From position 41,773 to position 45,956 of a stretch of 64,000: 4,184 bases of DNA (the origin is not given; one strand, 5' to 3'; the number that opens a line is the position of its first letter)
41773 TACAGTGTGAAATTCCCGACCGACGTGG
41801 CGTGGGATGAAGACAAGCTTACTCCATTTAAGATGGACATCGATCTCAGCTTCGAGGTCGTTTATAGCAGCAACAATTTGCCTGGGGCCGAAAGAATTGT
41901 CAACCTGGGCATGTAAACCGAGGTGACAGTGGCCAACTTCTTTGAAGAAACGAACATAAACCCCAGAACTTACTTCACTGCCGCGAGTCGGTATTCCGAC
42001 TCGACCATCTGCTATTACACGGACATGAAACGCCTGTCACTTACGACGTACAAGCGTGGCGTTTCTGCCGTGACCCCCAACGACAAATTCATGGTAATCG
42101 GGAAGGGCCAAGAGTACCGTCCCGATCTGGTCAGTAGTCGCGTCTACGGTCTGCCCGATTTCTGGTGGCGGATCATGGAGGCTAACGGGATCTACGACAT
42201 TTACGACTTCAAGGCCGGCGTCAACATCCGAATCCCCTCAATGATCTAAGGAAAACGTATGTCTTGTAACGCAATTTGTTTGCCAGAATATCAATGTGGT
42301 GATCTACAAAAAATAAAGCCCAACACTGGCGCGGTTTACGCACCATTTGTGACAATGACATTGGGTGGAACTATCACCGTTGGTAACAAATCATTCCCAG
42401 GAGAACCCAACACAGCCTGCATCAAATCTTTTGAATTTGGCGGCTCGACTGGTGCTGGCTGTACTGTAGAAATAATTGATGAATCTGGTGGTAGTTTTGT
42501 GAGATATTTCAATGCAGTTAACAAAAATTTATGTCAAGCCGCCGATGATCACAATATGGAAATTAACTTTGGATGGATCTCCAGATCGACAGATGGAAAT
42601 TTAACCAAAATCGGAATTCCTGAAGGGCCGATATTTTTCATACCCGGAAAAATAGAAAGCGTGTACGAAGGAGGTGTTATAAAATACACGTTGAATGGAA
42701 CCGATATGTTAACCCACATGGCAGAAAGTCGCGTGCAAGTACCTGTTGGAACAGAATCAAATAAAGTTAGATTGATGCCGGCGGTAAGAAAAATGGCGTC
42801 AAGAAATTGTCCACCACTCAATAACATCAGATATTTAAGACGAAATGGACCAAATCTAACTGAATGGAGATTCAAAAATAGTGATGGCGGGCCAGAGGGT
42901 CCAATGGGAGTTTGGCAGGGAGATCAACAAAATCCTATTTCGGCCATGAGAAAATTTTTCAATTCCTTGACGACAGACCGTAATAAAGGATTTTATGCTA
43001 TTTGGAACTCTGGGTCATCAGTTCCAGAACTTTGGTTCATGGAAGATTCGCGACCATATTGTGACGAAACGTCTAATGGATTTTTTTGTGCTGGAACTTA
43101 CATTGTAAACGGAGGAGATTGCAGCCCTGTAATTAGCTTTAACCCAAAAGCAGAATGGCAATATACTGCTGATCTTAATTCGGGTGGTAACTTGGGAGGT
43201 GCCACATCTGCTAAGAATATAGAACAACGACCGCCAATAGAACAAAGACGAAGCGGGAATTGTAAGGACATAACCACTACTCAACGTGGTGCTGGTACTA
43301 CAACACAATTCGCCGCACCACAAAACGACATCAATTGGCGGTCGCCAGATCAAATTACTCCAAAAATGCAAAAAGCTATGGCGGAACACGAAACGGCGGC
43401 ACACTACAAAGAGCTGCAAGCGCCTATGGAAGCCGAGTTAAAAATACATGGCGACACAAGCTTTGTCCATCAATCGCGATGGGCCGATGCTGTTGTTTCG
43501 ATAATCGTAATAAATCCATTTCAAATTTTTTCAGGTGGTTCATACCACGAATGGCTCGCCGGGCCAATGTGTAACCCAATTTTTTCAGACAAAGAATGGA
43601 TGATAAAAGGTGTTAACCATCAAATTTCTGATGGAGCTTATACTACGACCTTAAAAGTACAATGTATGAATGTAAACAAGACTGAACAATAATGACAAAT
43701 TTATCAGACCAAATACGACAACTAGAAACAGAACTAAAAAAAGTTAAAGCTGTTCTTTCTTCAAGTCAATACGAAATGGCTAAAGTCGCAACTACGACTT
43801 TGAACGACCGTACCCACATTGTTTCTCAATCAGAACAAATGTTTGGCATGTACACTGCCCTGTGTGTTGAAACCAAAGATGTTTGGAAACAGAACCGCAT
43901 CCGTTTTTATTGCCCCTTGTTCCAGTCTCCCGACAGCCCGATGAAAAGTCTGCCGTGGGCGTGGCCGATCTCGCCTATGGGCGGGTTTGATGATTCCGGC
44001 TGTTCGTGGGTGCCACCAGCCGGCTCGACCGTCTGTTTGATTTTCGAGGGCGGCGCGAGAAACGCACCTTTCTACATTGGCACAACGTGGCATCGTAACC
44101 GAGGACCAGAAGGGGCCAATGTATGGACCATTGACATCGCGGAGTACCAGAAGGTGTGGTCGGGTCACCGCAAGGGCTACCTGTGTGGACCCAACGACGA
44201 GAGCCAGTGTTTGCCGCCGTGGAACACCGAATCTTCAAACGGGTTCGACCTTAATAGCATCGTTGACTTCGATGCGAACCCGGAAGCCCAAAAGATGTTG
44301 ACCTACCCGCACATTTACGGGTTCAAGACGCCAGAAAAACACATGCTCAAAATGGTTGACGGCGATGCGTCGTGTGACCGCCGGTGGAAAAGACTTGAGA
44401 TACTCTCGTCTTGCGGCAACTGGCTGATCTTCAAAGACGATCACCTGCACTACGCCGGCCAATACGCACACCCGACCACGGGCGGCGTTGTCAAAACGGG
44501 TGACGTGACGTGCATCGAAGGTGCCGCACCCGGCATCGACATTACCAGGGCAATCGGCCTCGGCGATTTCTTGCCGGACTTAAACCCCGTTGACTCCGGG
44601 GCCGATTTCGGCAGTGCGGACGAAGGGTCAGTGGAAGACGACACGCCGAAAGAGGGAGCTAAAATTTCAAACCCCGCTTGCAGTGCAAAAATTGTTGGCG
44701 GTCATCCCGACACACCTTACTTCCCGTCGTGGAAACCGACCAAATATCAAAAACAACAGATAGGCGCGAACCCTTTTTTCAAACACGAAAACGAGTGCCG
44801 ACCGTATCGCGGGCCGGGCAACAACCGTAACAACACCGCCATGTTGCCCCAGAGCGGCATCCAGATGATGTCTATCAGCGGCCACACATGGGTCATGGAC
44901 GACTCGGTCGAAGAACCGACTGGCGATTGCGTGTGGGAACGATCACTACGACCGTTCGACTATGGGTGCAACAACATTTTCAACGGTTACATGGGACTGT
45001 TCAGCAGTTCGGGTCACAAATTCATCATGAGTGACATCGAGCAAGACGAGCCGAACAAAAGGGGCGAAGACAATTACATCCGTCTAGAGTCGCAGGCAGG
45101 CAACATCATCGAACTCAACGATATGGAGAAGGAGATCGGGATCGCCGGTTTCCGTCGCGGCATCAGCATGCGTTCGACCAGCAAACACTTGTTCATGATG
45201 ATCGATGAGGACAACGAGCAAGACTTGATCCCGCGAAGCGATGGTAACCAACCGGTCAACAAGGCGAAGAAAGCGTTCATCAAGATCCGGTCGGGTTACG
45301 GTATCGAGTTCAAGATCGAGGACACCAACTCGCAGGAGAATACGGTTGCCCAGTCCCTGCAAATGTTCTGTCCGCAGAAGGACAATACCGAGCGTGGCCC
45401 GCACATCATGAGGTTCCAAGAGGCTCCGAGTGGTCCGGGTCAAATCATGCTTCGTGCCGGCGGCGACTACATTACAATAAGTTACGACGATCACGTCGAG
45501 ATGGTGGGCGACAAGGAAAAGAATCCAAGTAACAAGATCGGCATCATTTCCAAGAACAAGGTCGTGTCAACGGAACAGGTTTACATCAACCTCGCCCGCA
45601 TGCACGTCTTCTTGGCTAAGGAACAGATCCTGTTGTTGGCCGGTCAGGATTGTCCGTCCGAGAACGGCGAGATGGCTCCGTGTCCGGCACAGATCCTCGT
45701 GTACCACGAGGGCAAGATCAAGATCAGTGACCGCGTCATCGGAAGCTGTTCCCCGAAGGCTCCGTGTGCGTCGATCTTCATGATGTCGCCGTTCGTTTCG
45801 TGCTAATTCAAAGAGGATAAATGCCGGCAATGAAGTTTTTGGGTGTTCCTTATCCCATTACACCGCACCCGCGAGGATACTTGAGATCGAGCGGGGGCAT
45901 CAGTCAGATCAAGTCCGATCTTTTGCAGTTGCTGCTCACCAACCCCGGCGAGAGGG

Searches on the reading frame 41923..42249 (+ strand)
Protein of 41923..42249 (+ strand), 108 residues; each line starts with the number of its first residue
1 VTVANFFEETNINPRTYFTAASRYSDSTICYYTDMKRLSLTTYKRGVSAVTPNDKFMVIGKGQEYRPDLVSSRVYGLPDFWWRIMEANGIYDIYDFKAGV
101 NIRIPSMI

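Call 9: search_protein_families(library=phrogs, proteins=[window:41923-42249:+], max_evalue=0.01)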
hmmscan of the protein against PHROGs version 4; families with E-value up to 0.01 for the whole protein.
window:41923-42249:+ (108 aa): 3 families
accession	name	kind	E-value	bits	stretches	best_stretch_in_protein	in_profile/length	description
phrog_7145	-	tail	6.3e-15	56.3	1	19-106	3-93/108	baseplate wedge subunit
phrog_15542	-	tail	1.9e-07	32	1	47-107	29-88/110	tail sheath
phrog_232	-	tail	0.00042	21.1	1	65-95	56-86/296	baseplate wedge subunit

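Call 10: search_protein_families(library=pfam, proteins=[window:41923-42249:+], max_evalue=0.01)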
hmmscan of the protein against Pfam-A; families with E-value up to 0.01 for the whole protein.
window:41923-42249:+ (108 aa): 0 families

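Call 97: search_protein_families(library=pfam, proteins=[window:41923-42249:+], max_evalue=0.1)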
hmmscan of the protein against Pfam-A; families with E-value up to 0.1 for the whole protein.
window:41923-42249:+ (108 aa): 1 family
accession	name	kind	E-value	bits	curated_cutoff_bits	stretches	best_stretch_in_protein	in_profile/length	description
PF11246.14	Phage_gp53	-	0.014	15.5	21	1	40-94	33-83/200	Base plate wedge protein 53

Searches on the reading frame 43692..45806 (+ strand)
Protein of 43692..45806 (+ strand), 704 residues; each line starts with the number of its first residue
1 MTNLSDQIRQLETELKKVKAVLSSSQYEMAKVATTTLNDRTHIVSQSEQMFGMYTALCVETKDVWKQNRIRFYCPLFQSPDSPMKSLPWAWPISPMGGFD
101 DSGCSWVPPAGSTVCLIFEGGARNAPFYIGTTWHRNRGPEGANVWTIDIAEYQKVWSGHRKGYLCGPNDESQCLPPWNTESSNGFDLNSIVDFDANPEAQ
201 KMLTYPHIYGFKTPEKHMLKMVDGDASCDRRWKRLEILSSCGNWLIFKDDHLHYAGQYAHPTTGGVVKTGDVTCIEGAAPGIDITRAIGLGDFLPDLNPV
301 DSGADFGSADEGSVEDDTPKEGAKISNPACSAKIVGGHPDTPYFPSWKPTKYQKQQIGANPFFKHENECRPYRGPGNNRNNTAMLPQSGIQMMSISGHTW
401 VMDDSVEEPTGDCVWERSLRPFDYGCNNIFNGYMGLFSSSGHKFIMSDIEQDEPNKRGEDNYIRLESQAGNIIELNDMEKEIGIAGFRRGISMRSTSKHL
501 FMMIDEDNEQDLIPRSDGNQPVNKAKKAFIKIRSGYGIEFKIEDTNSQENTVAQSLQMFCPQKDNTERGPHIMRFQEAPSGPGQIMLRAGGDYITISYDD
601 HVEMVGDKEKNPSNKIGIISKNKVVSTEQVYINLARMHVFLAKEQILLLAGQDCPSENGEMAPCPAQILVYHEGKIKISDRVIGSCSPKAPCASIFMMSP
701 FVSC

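Call 9: search_protein_families(library=phrogs, proteins=[window:43692-45806:+], max_evalue=0.01)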
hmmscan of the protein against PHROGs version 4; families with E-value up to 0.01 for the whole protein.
window:43692-45806:+ (704 aa): 0 families

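Call 10: search_protein_families(library=pfam, proteins=[window:43692-45806:+], max_evalue=0.01)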
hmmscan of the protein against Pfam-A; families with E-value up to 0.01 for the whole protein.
window:43692-45806:+ (704 aa): 1 family
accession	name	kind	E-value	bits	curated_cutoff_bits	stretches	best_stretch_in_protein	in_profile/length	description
PF04717.18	Phage_base_V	-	5.6e-09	36.7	23.8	1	55-133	2-75/75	Type VI secretion system/phage-baseplate injector OB domain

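Call 60: search_dna_similar(query=window:43692-45806:+, collection=phages, mode=protein, max_rows=15)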
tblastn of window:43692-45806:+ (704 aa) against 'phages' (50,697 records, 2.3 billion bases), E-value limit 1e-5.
Records with a match: 2; places in all: 2; records where one place covers at least 80% of the query: 1.
Best place of each record, by identity: <60% 2.
By first word of the organism name: uncultured 1; Bacillus 1.
By host as written in the record: - 1; Bacillus cereus 1.
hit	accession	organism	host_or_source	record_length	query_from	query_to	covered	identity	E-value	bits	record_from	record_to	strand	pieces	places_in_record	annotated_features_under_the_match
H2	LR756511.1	uncultured phage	metagenomic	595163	8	670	94%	36.0%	1e-127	424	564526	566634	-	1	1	record has no annotation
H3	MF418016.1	Bacillus phage vB_BceM-HSE3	Bacillus cereus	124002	83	130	7%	52.1%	2e-6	57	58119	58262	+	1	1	baseplate hub and tail lysozyme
